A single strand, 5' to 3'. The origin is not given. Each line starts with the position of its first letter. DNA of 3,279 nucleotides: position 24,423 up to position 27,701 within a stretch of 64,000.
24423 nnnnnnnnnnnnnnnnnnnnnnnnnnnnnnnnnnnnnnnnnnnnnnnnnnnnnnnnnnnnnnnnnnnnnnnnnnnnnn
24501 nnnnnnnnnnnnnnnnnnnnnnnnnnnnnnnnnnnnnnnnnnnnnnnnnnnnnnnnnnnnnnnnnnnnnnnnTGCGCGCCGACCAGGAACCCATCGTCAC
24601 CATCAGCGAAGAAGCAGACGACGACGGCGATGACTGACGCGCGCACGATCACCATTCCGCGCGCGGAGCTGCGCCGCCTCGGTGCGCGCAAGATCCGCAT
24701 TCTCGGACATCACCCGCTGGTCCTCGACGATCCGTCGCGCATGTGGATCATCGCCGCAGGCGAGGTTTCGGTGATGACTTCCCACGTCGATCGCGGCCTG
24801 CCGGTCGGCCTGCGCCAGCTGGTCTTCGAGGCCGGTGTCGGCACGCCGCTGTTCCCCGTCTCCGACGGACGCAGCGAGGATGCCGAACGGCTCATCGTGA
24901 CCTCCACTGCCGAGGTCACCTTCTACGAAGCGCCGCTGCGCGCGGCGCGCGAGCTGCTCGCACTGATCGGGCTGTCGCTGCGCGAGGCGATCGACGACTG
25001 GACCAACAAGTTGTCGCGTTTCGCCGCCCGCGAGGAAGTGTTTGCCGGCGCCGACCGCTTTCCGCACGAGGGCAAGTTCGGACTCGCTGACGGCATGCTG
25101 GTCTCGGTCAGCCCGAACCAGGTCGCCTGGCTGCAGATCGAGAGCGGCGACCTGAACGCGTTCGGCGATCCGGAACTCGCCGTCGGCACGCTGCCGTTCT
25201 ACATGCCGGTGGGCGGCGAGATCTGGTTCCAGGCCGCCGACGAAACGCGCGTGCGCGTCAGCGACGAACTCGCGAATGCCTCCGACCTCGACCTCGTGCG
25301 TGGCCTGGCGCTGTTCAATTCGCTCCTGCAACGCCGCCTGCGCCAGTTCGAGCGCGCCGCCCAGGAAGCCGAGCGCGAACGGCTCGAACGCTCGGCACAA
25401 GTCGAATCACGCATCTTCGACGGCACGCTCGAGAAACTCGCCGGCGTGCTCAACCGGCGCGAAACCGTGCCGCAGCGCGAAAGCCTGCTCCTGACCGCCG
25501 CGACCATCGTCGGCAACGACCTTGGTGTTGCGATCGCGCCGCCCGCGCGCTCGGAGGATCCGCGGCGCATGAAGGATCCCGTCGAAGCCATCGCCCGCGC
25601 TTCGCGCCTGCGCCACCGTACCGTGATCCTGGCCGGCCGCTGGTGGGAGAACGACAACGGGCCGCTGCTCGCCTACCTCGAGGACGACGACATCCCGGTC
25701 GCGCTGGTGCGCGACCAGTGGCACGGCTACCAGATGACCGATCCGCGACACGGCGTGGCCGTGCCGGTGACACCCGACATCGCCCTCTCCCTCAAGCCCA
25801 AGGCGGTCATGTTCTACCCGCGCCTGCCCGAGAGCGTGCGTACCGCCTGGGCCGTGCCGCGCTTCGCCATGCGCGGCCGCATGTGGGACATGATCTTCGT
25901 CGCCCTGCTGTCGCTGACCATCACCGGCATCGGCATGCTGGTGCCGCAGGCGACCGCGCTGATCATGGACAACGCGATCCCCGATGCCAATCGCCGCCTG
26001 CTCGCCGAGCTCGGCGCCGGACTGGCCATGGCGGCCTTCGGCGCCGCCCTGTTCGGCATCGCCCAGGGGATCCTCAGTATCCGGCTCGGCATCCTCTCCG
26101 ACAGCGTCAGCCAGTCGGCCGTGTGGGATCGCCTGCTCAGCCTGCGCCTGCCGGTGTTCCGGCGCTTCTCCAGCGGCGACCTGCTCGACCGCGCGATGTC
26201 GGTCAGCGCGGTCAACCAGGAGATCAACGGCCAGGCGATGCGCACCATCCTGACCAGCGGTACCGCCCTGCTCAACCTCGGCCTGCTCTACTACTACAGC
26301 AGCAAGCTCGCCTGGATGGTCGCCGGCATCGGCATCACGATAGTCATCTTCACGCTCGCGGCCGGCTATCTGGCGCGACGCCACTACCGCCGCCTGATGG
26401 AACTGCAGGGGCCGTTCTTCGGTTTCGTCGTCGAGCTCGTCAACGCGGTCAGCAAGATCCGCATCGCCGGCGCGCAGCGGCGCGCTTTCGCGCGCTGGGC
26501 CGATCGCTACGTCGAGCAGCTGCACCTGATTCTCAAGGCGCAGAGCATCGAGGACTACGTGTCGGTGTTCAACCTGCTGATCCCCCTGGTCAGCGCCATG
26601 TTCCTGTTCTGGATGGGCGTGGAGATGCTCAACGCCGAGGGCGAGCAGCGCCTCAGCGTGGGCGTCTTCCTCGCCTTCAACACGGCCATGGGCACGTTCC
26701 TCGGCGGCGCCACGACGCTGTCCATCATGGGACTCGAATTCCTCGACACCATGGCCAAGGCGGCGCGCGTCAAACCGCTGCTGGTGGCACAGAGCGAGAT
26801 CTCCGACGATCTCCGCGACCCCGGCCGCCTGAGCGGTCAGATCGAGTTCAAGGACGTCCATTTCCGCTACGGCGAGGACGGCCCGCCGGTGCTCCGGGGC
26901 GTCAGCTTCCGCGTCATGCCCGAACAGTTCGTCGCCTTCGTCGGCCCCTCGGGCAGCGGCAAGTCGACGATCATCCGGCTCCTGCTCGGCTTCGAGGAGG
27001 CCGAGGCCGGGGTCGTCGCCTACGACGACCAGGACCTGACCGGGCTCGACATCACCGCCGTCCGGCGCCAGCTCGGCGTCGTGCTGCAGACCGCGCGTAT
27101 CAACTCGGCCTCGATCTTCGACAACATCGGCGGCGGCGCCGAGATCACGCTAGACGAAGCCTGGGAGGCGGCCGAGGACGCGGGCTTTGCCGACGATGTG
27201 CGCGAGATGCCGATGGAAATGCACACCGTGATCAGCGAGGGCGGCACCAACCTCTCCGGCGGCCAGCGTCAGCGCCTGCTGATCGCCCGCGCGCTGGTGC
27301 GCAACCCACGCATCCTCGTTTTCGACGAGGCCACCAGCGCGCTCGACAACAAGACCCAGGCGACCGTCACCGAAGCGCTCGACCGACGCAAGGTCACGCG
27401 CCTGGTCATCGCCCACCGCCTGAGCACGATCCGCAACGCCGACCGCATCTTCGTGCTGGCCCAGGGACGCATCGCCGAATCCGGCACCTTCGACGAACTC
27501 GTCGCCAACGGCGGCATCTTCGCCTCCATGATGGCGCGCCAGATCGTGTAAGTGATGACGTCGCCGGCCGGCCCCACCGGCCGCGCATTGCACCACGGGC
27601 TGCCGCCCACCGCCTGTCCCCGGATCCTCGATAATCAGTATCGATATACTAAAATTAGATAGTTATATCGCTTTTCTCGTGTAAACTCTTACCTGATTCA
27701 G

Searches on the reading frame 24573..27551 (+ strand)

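Call 9: search_protein_families(library=pfam, proteins=[window:24573-27551:+], max_evalue=0.001)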
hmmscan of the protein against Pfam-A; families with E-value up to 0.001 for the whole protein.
window:24573-27551:+ (992 aa): 5 families
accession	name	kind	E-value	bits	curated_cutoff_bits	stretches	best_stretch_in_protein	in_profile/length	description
PF00005.33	ABC_tran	-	2e-29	103.4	25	1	774-922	1-137/137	ABC transporter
PF00664.28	ABC_membrane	-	6.1e-18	65.9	28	1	440-711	1-272/274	ABC transporter transmembrane region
PF02463.25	SMC_N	-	6.9e-08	32.6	40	1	784-963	24-212/220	RecF/RecN/SMC N terminal domain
PF13191.12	AAA_16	-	5.4e-05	24.2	32.6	1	786-943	26-163/167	AAA ATPase domain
PF13401.12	AAA_22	-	0.00032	21.5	27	0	784-888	5-65/130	AAA domain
